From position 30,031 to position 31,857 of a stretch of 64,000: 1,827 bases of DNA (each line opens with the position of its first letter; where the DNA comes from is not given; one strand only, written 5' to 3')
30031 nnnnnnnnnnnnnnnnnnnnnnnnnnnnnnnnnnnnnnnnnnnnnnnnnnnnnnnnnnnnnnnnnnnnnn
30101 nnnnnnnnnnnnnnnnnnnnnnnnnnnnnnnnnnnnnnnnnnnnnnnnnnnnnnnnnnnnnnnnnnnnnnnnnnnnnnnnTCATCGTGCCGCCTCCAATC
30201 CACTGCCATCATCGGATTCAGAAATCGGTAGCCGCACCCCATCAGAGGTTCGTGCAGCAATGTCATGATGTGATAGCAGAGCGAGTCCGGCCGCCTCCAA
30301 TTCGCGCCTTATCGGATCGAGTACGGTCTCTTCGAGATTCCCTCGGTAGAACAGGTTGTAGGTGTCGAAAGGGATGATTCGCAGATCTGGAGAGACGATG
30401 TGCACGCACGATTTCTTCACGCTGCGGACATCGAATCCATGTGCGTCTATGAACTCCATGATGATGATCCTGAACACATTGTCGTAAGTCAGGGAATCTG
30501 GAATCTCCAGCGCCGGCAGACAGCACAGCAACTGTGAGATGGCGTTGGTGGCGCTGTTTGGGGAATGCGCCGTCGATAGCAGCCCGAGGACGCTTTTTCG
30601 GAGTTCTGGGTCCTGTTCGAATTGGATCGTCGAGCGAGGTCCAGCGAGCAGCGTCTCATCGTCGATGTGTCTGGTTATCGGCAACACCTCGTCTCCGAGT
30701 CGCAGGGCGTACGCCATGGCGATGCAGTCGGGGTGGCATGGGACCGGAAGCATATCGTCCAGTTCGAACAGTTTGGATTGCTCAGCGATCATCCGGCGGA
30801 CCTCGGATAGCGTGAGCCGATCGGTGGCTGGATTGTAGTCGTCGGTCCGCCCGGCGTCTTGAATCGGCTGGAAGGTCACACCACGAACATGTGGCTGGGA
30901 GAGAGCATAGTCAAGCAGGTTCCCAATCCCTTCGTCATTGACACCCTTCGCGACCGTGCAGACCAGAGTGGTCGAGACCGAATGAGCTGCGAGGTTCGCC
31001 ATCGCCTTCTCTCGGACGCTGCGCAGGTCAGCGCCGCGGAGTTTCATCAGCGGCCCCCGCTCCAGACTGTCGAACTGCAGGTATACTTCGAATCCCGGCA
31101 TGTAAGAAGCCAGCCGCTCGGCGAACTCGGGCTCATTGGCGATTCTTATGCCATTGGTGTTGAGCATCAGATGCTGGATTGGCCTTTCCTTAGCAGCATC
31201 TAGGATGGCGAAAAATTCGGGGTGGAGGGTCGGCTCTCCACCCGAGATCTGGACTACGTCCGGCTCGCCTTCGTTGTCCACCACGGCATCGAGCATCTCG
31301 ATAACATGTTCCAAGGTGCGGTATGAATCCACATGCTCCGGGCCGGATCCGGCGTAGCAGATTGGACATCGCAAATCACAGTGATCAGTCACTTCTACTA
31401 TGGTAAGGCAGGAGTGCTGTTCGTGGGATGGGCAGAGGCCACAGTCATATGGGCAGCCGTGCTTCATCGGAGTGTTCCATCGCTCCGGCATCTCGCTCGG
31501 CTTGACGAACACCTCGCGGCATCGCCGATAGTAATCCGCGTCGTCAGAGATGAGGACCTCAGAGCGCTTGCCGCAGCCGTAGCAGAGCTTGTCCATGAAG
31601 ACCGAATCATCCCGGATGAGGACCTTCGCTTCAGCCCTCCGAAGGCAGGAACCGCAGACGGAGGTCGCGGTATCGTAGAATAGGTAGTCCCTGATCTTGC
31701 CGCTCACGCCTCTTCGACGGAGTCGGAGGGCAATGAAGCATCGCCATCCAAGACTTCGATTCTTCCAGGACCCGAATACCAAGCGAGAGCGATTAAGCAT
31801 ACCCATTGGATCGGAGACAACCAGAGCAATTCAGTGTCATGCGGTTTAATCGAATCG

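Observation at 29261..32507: Translationally coupled Lgt-like / rubredoxin-like radical-SAM / membrane-protein operon: candidate membrane-lipid or lipoprotein modification system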

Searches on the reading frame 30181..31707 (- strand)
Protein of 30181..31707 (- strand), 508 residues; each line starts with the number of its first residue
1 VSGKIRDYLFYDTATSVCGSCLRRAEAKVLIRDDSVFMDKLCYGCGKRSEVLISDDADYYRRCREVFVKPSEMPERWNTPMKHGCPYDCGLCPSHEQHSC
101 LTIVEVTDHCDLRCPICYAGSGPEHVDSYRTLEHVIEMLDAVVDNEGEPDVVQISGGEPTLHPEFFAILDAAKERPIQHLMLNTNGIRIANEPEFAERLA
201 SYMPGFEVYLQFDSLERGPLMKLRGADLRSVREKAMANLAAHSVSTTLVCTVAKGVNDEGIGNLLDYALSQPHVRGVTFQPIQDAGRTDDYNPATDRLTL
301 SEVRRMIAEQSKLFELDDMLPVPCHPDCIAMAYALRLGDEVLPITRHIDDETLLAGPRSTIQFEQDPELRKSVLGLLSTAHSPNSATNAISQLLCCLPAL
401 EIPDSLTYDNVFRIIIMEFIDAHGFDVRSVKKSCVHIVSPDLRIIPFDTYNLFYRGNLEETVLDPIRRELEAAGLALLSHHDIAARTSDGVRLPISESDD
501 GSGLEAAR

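Call 3: search_protein_families(library=pfam, proteins=[window:30181-31707:-], max_evalue=0.01)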
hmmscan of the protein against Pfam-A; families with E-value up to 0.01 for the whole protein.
window:30181-31707:- (508 aa): 2 families
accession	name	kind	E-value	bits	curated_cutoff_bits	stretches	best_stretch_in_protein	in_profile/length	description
PF04055.27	Radical_SAM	-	1.7e-20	74.3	29.5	1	104-267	1-165/166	Radical SAM superfamily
PF23545.1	Zn_ribbon_HMPTM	-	8.7e-10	38.4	27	1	10-52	1-43/45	HMPTM N-terminal zinc ribbon domain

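Call 4: search_protein_families(library=ncbifam, proteins=[window:30181-31707:-], max_evalue=0.01)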
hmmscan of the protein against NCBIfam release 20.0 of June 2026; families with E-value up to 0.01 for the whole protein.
window:30181-31707:- (508 aa): 40 families (the best 25 are shown)
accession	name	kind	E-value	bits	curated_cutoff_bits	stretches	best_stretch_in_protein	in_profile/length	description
NF045646.2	rSAM_Se_TrsS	equivalog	6.8e-90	301.7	490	1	14-452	3-431/441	radical SAM (seleno)protein TrsS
NF045702.1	rSAM_GDGT_ether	equivalog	9.9e-76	255.3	450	1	14-461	2-481/486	tetraether lipid synthase Tes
NF045703.1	rSAM_Tes_intein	exception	4.8e-35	120.7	1700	3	131-325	625-817/1040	tetraether lipid synthase Tes, intein-containing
TIGR02666.1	moaA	equivalog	4e-15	55.6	284.05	1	104-304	14-217/336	GTP 3',8-cyclase MoaA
TIGR03962.1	mycofact_rSAM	equivalog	6.2e-13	48.6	265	1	100-264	13-169/339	mycofactocin radical SAM maturase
TIGR04317.1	W_rSAM_matur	equivalog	2.7e-10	39.9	380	1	103-234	7-132/349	tungsten cofactor oxidoreductase radical SAM maturase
NF038283.1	viperin_w_prok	equivalog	1.3e-09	37.7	180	1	106-203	8-107/281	viperin family antiviral radical SAM protein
NF045574.1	sacti_mat_StsB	exception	1.6e-09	37.1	625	1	105-247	101-236/466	StsB family radical SAM/SPASM domain sactipeptide maturase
TIGR04054.1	rSAM_NirJ1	equivalog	1.7e-09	36.8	650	1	98-192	34-125/387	putative heme d1 biosynthesis radical SAM protein NirJ1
TIGR03977.1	rSAM_pair_HxsC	equivalog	3.2e-09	36.1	267.9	1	103-203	28-124/292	His-Xaa-Ser system radical SAM maturase HxsC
TIGR04055.1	rSAM_NirJ2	equivalog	3.6e-09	36.6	500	1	106-279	6-172/326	putative heme d1 biosynthesis radical SAM protein NirJ2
TIGR04340.1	rSAM_ACGX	hypoth_equivalog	4.2e-09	36.1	400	1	105-278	8-178/341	radical SAM/SPASM domain protein, ACGX system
NF001199.0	PRK00164.2-1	equivalog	6.1e-09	35.4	231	1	104-271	16-178/308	GTP 3',8-cyclase MoaA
TIGR04051.1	rSAM_NirJ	equivalog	2.2e-08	33.5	515.45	1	103-192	5-91/354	heme d1 biosynthesis radical SAM protein NirJ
TIGR02668.1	moaA_archaeal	equivalog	2.6e-08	33.2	325.25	1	104-270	14-175/303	GTP 3',8-cyclase MoaA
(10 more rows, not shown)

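Call 5: search_solved_structures(query=window:30181-31707:-, max_evalue=0.001, show_alignments=1)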
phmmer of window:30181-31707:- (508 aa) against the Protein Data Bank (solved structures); distinct sequences matched with E-value up to 0.001: 1.
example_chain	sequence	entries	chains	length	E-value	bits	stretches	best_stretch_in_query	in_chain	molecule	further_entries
7tol_A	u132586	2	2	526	3.5e-62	213.9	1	15-466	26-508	glycerol dibiphytanyl glycerol tetraether - macrocyclic archaeol synthase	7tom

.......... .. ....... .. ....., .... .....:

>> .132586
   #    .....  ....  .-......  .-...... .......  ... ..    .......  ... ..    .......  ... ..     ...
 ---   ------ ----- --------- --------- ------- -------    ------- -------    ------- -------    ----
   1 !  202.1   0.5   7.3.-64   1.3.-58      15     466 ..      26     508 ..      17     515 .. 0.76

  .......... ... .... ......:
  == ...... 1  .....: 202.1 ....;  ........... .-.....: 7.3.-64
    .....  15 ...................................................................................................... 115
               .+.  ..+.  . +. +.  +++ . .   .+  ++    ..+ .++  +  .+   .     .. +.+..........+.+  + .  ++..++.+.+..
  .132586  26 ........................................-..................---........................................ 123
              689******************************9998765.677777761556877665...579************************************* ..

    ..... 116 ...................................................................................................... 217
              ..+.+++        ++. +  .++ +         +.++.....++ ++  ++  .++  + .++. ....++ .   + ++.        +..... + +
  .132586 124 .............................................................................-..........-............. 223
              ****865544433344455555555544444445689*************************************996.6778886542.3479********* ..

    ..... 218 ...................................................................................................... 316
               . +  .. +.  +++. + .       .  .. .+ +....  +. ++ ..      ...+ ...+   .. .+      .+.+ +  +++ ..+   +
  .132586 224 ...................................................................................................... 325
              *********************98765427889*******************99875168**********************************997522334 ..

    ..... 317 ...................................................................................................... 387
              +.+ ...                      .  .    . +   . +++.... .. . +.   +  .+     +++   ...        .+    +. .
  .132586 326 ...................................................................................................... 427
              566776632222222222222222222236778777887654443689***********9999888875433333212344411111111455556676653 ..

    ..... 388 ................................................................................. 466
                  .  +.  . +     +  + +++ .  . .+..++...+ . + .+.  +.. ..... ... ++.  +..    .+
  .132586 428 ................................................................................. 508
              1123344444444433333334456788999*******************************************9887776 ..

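Call 18: find_homologous_proteins(query=window:30181-31707:-, max_evalue=1e-20)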
Query window:30181-31707:- (508 aa): 8000 proteins with E <= 1e-20 among 8000 candidates; the best 120 are listed.
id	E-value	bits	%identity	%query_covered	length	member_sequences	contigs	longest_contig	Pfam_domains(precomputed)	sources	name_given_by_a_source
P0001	0.0e+0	1168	100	100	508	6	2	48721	PF23545.2,PF04055.28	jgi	-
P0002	4.5e-261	885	74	98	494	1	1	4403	PF23545.2,PF04055.28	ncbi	-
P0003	1.2e-260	884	75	98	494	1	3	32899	PF23545.2,PF04055.28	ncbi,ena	-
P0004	2.4e-260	883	74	98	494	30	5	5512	PF23545.2,PF04055.28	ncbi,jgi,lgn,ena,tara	tara:strand:+ start:1609 stop:3093 length:1485 start_codon:yes stop_codon:yes gene_type:complete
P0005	1.7e-259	880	75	98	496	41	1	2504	PF23545.2,PF04055.28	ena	-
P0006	1.9e-257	873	74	94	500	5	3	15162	PF23545.2,PF04055.28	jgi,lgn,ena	-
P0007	5.2e-256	868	75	94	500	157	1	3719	PF23545.2,PF04055.28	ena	-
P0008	5.8e-256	868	73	94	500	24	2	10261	PF23545.2,PF04055.28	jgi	-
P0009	6.3e-256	868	74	94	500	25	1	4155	PF23545.2,PF04055.28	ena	-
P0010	8.9e-256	867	74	94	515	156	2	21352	PF23545.2,PF04055.28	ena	-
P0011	2.1e-251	853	69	99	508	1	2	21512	PF23545.2,PF04055.28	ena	-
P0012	4.2e-251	852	69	99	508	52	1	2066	PF23545.2,PF04055.28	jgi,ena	-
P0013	8.6e-250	848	68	98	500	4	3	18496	PF23545.2,PF04055.28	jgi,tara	jgi:hypothetical protein|tara:strand:+ start:588 stop:2090 length:1503 start_codon:yes stop_codon:ye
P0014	3.8e-247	839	69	98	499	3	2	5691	PF23545.2,PF04055.28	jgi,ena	-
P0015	1.9e-244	830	70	97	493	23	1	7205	PF23545.2,PF04055.28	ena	-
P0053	2.6e-203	694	63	92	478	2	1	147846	PF23545.2,PF04055.28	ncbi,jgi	ncbi:MAG TPA: radical SAM protein [Candidatus Koribacter sp.]|jgi:hypothetical protein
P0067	5.7e-203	693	63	93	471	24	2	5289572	PF23545.2,PF04055.28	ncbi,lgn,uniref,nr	ncbi:radical SAM protein [Paenibacillus woosongensis]|uniref:Radical SAM protein n=1 Tax=Paenibacill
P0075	1.2e-202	692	62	94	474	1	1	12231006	PF23545.2,PF04055.28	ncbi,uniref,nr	ncbi:radical SAM protein [Cystobacter fuscus]|uniref:radical SAM protein n=1 Tax=Cystobacter fuscus 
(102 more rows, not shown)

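Call 19: find_encoding_contigs(protein=P0067, flank=6000, max_places=2)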
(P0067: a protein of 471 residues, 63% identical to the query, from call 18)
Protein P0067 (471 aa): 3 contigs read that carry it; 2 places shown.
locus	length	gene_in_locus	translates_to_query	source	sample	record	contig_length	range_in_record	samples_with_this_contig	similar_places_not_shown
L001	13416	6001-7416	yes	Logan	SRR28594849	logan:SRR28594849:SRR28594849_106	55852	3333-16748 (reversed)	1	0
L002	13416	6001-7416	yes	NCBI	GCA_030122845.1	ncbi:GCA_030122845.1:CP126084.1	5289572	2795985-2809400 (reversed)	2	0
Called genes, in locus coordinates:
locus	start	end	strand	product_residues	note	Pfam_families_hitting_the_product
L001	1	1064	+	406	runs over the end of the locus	PF01261:AP_endonuc_2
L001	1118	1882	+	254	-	PF08220:HTH_DeoR, PF08279:HTH_11 (weak), PF00455:DeoRC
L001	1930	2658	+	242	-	PF02754:CCG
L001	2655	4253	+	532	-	PF02589:LUD_dom, PF13187:Fer4_9 (faint), PF00037:Fer4 (faint), PF12797:Fer4_2 (faint), PF12798:Fer4_3 (faint), PF13183:Fer4_8, PF13534:Fer4_17 (weak), PF11870:LutB_C, +2 more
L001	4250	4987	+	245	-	PF02589:LUD_dom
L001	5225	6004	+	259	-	PF01790:LGT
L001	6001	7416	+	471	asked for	PF23545:Zn_ribbon_HMPTM, PF04055:Radical_SAM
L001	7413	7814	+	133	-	-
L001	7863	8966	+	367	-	PF00149:Metallophos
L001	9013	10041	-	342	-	PF01497:Peripla_BP_2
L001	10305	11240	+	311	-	PF01032:FecCD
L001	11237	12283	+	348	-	PF01032:FecCD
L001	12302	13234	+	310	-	PF00005:ABC_tran, PF02463:SMC_N (weak), PF13175:AAA_15 (weak), PF13304:AAA_21 (faint)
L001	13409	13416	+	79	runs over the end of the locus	-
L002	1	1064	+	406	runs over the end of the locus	PF01261:AP_endonuc_2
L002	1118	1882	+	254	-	PF08220:HTH_DeoR, PF08279:HTH_11 (weak), PF00455:DeoRC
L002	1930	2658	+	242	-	PF02754:CCG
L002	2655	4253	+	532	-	PF02589:LUD_dom, PF13187:Fer4_9 (faint), PF00037:Fer4 (faint), PF12797:Fer4_2 (faint), PF12798:Fer4_3 (faint), PF13183:Fer4_8, PF13534:Fer4_17 (weak), PF11870:LutB_C, +2 more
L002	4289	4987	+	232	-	PF02589:LUD_dom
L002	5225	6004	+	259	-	PF01790:LGT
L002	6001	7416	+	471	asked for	PF23545:Zn_ribbon_HMPTM, PF04055:Radical_SAM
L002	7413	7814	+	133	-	-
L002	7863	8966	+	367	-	PF00149:Metallophos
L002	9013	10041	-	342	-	PF01497:Peripla_BP_2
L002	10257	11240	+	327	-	PF01032:FecCD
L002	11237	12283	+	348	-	PF01032:FecCD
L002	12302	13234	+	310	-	PF00005:ABC_tran, PF02463:SMC_N (weak), PF13175:AAA_15 (weak), PF13304:AAA_21 (faint)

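Call 20: find_encoding_contigs(protein=P0075, flank=6000, max_places=2)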
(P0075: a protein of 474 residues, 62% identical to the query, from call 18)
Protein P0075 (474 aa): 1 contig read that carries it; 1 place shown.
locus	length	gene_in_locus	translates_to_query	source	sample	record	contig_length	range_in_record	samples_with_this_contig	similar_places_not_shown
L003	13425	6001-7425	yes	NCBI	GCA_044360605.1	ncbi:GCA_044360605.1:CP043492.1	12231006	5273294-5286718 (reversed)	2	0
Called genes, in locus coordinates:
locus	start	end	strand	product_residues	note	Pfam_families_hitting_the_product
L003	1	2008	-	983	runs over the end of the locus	-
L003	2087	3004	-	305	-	PF12852:Cupin_6, PF00165:HTH_AraC (faint), PF12833:HTH_18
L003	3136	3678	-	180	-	PF13577:SnoaL_4, PF00866:Ring_hydroxyl_B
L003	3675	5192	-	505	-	PF00355:Rieske, PF00848:Ring_hydroxyl_A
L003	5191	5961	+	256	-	PF01790:LGT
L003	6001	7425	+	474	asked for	PF23545:Zn_ribbon_HMPTM, PF04055:Radical_SAM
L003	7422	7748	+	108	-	-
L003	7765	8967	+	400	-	PF01411:tRNA-synt_2c, PF07973:tRNA_SAD, PF02272:DHHA1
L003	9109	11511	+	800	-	PF00989:PAS, PF08448:PAS_4, PF13426:PAS_9 (faint), PF08448:PAS_4, PF08447:PAS_3, PF13185:GAF_2 (weak), PF00512:HisKA, PF02518:HATPase_c, +1 more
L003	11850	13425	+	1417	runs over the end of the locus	PF07504:FTP, PF01447:Peptidase_M4, PF02868:Peptidase_M4_C, PF06832:BiPBP_C (faint), PF17957:Big_7, PF19077:Big_13 (faint), PF20773:InhA-like_MAM (faint), PF17957:Big_7, +1 more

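Call 21: find_encoding_contigs(protein=P0003, flank=8000, max_places=3)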
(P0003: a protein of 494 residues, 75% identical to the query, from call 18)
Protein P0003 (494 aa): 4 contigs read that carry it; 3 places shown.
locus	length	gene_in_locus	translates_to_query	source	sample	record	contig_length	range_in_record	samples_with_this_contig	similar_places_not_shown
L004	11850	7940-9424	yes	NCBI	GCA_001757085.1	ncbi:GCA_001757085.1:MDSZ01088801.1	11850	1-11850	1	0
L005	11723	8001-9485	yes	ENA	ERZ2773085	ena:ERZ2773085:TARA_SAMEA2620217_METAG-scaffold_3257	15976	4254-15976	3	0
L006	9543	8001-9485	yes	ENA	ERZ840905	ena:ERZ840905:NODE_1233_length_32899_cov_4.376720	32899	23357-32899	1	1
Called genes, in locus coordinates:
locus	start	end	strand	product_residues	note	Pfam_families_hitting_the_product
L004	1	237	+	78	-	?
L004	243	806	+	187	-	-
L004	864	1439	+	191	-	-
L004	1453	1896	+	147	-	PF14108:ABA4-like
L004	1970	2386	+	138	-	-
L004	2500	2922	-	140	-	PF13404:HTH_AsnC-type, PF13412:HTH_24, PF08220:HTH_DeoR (faint), PF12840:HTH_20 (faint), PF01037:AsnC_trans_reg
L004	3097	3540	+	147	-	-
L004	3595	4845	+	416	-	PF03952:Enolase_N, PF00113:Enolase_C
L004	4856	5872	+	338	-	PF22807:TrAA12 (faint)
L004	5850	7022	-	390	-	PF00155:Aminotran_1_2, PF01041:DegT_DnrJ_EryC1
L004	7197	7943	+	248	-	PF01790:LGT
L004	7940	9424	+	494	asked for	PF23545:Zn_ribbon_HMPTM, PF04055:Radical_SAM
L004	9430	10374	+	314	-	-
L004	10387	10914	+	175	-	PF00583:Acetyltransf_1 (weak), PF13508:Acetyltransf_7 (faint), PF13673:Acetyltransf_10 (weak)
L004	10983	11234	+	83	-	-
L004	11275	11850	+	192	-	?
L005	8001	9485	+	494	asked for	PF23545:Zn_ribbon_HMPTM, PF04055:Radical_SAM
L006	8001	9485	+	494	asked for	PF23545:Zn_ribbon_HMPTM, PF04055:Radical_SAM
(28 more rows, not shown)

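Call 28: find_related_loci(query=A1, collection=genome_contigs, flank=4000)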
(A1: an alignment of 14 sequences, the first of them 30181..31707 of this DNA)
Query A1 (508 aa) in genome_contigs; peptide patterns used: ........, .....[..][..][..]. (x = any residue, [..] = any of these).
600 stretches matched a pattern (row limit reached: there are more); 597 encode a relative of the query (tblastn E <= 1e-3); the best 80 are kept; 80 distinct loci.
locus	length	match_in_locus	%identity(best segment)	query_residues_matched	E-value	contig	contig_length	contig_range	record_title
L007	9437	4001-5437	73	1-479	0e+0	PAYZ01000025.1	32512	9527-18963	MAG: Methanobacteriota archaeon isolate SP88 MHASMcontig_2524501, whole genome shotgun sequence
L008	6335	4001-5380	66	1-462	0e+0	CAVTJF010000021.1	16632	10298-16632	MAG: uncultured Gammaproteobacteria bacterium isolate MFD05684.bin.2.80 genome assembly, contig: contig_37117, whole gen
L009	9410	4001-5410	63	1-473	0e+0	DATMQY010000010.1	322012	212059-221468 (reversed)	MAG TPA_asm: Rhodanobacter sp. isolate SMAG_U12941 k141_1028697, whole genome shotgun sequence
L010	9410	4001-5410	64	1-473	0e+0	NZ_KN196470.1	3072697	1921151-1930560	Oleiagrimonas soli strain 3.5X scaffold1, whole genome shotgun sequence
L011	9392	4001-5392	60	4-471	0e+0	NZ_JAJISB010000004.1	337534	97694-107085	Brevibacillus daliensis strain YIM B02290 contig4, whole genome shotgun sequence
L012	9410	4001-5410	63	1-473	0e+0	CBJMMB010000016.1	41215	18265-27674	MAG TPA_asm: uncultured Dyella sp. isolate SRR27822705_binner12_Refined_34 genome assembly, contig: ERZ27338833.246, who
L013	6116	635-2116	60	1-491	0e+0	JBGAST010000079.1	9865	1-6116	MAG: Holophagaceae bacterium isolate MAG_AAO_AS.22 AAOAS-22_NODE_79_length_9865_cov_5.432468, whole genome shotgun seque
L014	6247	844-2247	63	1-471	0e+0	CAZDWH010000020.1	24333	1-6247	MAG TPA_asm: uncultured Rhodanobacteraceae bacterium isolate binchicken_co185_146 genome assembly, contig: NODE_2686_len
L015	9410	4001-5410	62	1-472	0e+0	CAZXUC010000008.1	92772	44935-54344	MAG TPA_asm: uncultured Halobacteriales archaeon isolate SRP136066_co1_71 genome assembly, contig: NODE_126_length_92772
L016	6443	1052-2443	61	1-466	0e+0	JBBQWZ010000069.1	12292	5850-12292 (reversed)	MAG: Bryobacterales bacterium isolate Co_metawrap_2088 Cmw_2088_k141_783222_length_12292_cov_13.9957, whole genome shotg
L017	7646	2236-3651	63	1-475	0e+0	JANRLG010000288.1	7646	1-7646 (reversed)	MAG: Thermoanaerobaculia bacterium isolate bins.484 k141_4589625, whole genome shotgun sequence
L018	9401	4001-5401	60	1-471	0e+0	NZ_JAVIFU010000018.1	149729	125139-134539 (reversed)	Paenibacillus sp. LHD-38 LHD.38_ctg018, whole genome shotgun sequence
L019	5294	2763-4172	61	1-472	0e+0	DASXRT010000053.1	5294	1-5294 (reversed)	MAG TPA_asm: Thermoanaerobaculia bacterium isolate SMAG_U4647 k141_979041, whole genome shotgun sequence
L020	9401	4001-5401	61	1-471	0e+0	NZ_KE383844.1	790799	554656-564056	Paenibacillus harenae DSM 16969 H581DRAFT_scaffold00003.3, whole genome shotgun sequence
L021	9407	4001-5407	64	1-473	0e+0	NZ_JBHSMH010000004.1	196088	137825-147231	Cohnella suwonensis strain KACC 13347 velvet_auto_105_4, whole genome shotgun sequence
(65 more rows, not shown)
